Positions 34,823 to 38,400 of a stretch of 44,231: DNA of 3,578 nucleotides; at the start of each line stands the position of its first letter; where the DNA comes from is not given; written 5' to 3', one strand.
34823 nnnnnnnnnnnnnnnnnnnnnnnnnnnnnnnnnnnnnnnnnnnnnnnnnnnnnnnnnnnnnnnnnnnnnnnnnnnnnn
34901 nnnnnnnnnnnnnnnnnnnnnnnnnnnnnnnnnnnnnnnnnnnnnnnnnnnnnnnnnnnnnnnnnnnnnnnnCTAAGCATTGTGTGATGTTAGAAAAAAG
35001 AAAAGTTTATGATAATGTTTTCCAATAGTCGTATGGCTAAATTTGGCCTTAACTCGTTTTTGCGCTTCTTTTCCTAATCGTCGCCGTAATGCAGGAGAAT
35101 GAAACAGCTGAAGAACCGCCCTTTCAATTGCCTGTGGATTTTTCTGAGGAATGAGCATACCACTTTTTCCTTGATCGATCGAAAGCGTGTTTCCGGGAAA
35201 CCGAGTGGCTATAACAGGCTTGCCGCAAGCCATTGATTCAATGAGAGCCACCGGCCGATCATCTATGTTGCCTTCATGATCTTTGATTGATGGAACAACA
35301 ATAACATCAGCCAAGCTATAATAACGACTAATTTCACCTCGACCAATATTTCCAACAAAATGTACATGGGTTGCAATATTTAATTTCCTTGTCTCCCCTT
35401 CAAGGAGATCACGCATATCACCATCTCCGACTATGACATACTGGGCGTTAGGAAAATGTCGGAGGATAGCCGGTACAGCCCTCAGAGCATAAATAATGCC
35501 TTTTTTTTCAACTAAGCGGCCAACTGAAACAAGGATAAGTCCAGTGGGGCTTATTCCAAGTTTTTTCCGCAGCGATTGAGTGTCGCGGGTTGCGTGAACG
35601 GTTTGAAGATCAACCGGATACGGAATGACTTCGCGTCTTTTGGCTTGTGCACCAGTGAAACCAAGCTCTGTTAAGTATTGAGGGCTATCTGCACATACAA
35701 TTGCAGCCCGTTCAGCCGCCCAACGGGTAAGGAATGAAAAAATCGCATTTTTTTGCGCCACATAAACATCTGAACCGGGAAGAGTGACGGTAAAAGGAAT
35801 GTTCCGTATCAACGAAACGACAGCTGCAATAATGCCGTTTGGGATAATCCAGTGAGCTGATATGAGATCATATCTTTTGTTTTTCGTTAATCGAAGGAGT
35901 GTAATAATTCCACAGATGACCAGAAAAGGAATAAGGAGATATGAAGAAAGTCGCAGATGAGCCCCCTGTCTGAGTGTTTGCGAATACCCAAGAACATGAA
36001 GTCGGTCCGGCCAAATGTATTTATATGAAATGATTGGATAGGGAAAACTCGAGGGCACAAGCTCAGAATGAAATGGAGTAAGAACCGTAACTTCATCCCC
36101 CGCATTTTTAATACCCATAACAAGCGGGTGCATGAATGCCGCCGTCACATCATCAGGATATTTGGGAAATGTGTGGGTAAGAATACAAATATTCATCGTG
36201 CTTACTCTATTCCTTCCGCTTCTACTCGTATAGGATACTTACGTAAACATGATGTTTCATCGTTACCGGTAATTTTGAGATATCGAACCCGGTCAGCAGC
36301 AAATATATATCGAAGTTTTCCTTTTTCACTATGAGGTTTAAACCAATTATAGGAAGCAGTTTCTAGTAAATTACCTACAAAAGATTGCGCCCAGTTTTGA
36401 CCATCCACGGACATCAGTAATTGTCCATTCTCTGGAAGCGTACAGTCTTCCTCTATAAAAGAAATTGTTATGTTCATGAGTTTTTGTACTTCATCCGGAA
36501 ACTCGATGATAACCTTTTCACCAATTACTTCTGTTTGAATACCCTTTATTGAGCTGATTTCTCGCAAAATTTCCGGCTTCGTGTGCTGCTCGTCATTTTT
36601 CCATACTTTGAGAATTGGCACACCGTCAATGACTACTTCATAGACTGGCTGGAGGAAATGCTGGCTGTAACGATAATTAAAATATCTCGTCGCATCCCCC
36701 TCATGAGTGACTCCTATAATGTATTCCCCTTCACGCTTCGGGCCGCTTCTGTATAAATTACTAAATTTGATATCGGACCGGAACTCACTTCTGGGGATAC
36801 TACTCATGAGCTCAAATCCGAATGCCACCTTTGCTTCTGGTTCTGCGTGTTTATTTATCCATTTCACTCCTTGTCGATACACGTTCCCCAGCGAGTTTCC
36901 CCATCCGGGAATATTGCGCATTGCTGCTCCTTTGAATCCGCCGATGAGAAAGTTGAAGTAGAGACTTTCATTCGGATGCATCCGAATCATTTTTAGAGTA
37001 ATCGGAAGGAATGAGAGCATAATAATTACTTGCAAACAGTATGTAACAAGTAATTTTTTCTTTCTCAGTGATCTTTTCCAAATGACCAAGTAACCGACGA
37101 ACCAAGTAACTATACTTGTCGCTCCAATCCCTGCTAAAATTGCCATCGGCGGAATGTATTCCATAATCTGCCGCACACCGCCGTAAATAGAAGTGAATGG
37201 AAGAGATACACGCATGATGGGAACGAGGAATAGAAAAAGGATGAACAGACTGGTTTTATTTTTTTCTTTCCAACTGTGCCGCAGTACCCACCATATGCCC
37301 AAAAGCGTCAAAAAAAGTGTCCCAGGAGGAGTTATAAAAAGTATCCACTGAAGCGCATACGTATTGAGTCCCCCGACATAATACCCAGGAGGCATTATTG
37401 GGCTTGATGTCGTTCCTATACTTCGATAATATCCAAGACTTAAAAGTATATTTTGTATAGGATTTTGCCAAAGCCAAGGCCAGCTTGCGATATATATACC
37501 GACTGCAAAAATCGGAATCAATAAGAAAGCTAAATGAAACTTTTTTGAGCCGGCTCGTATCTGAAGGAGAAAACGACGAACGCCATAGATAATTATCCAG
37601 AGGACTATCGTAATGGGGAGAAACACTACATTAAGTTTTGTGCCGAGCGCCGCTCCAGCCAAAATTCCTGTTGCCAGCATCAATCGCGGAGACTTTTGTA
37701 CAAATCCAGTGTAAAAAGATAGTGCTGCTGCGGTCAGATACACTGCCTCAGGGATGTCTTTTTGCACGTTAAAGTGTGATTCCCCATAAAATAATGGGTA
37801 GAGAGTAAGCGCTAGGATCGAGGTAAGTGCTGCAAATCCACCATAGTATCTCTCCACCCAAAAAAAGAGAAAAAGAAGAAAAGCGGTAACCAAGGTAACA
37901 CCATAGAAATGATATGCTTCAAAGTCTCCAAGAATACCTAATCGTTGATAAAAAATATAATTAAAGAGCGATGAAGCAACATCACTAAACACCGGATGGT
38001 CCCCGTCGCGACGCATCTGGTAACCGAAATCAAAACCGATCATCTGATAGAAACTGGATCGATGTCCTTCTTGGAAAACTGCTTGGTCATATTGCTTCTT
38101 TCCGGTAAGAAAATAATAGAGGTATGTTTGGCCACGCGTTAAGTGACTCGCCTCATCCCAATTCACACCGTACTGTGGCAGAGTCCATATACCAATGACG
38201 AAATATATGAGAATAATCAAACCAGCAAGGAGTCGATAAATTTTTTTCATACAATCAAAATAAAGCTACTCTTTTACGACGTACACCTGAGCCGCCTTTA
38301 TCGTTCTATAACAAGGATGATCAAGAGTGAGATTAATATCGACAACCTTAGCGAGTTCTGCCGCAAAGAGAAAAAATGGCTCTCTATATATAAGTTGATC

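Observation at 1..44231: A glycosylation super-locus of about 40 genes built on lipid-P-sugar synthases plus seven GT-C-like membrane proteins, with no classical export or initiation machinery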

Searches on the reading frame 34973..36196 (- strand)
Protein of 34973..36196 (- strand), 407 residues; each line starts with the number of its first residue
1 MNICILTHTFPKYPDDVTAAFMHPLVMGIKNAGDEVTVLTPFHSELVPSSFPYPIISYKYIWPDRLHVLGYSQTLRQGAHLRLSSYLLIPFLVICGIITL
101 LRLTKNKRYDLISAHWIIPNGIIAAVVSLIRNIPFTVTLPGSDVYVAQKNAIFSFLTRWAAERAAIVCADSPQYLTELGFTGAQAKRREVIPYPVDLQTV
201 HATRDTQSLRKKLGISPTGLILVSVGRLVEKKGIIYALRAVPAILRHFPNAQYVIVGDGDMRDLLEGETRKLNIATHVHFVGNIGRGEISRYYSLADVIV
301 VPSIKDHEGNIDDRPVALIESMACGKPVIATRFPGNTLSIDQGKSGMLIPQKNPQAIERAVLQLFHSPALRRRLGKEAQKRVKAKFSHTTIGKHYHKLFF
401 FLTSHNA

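Call 9: search_protein_families(library=pfam, proteins=[window:34973-36196:-], max_evalue=0.01)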
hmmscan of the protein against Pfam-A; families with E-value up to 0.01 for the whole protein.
window:34973-36196:- (407 aa): 6 families
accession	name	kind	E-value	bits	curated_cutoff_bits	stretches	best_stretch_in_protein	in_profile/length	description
PF00534.26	Glycos_transf_1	-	2.7e-40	138.2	26.4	1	206-381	2-172/172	Glycosyl transferases group 1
PF13692.12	Glyco_trans_1_4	-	1.5e-30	106.7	27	1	221-365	3-140/142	Glycosyl transferases group 1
PF13579.12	Glyco_trans_4_4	-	2.6e-11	44.6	29.7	1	23-193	8-157/158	Glycosyl transferase 4-like domain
PF13439.12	Glyco_transf_4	-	1.7e-08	35.1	28.5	1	25-198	11-169/170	Glycosyltransferase Family 4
PF13477.12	Glyco_trans_4_2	-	2e-08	34.9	23.4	1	90-171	57-139/139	Glycosyl transferase 4-like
PF13524.12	Glyco_trans_1_2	-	2.2e-06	28.1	25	1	246-387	10-134/144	Glycosyl transferase-like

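Call 14: search_protein_families(library=ncbifam, proteins=[window:34973-36196:-], max_evalue=0.001)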
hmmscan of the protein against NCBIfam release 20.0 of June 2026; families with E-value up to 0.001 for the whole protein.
window:34973-36196:- (407 aa): 41 families (the best 25 are shown)
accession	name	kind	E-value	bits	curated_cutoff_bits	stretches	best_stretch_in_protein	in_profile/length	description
NF041876.1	EPS_EpsE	equivalog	1.9e-32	113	400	1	99-390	104-384/389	exopolysaccharide biosynthesis GT4 family glycosyltransferase EpsE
TIGR03999.1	thiol_BshA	equivalog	1.1e-29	103.5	273.7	1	100-399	76-370/375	N-acetyl-alpha-D-glucosaminyl L-malate synthase BshA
NF047684.1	TeichurnBiosyTuaC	equivalog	7.4e-29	100.9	550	1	105-390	105-377/391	teichuronic acid biosynthesis protein TuaC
TIGR03088.1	stp2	hypoth_equivalog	3.2e-28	98.8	409.05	1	173-399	149-370/374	TIGR03088 family PEP-CTERM/XrtA system glycosyltransferase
NF038229.1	Glyco4_Geo_Pelo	equivalog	7.5e-27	94.2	400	1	105-399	52-333/338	GPMC system family 4 glycosyltransferase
TIGR04063.1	stp3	hypoth_equivalog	7e-26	91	442.05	1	179-399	173-392/397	TIGR04063 family PEP-CTERM/XrtA system glycosyltransferase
TIGR04157.1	glyco_rSAM_CFB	subfamily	1.6e-24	86.7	400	1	199-398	207-405/406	TIGR04157 family glycosyltransferase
TIGR03449.1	mycothiol_MshA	equivalog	1.2e-23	83.7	462.5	1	179-391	181-392/406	D-inositol-3-phosphate glycosyltransferase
NF038298.1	EPS_HpsO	equivalog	4.9e-20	71.7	575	1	188-397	170-382/388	hormogonium polysaccharide biosynthesis glycosyltransferase HpsO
TIGR04005.1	wcaL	equivalog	2e-19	69.7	537.6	1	215-396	218-400/406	colanic acid biosynthesis glycosyltransferase WcaL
NF007640.0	PRK10307.1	subfamily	4.2e-18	65.4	276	1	155-391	163-396/411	WcaI family glycosyltransferase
TIGR02149.1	glgA_Coryne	subfamily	6.2e-17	61.8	302.4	1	184-397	167-385/391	glycogen synthase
NF049988.1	MGlcDAGSynMgs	equivalog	1.8e-16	60.5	400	1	190-406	180-391/398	alpha-monoglucosyldiacylglycerol synthase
NF012028.0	PRK15484.1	subfamily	2.5e-15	56.4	618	1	187-397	162-373/380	lipopolysaccharide N-acetylglucosaminyltransferase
NF050056.1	ProtGlycPglH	equivalog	7.5e-15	54.9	600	1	222-398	182-349/354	GalNAc-alpha-(1->4)-GalNAc-alpha-(1->3)-diNAcBac-PP-undecaprenol alpha-1,4-N-acetyl-D-galactosaminyltransferase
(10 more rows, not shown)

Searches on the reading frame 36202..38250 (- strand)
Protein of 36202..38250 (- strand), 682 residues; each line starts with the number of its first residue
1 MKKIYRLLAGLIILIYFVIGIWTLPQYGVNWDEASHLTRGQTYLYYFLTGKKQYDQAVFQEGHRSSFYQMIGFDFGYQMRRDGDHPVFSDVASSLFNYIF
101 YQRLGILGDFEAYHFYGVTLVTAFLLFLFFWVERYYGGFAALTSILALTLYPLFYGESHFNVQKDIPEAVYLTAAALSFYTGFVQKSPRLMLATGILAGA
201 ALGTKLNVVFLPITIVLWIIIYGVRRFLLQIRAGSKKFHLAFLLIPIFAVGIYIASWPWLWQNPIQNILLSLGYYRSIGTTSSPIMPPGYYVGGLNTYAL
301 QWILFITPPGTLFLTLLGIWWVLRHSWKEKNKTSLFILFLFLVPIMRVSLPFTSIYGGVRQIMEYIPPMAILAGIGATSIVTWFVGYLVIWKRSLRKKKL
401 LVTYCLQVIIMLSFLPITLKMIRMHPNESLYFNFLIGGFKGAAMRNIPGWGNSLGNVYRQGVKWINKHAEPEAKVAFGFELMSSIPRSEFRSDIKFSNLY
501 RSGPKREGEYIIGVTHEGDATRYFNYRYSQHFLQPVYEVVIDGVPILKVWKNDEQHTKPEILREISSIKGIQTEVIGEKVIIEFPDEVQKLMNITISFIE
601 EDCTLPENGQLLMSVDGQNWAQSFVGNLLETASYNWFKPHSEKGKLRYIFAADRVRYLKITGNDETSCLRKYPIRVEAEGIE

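Call 9: search_protein_families(library=pfam, proteins=[window:36202-38250:-], max_evalue=0.01)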
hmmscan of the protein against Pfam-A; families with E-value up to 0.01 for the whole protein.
window:36202-38250:- (682 aa): 1 family
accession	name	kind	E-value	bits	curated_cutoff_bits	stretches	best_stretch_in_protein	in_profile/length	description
PF13231.12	PMT_2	-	6.5e-09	36.6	26.1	1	111-244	22-149/160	Dolichyl-phosphate-mannose-protein mannosyltransferase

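Call 13: search_protein_families(library=ncbifam, proteins=[window:36202-38250:-], max_evalue=0.1)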
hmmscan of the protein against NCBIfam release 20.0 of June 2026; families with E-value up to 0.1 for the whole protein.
window:36202-38250:- (682 aa): 0 families
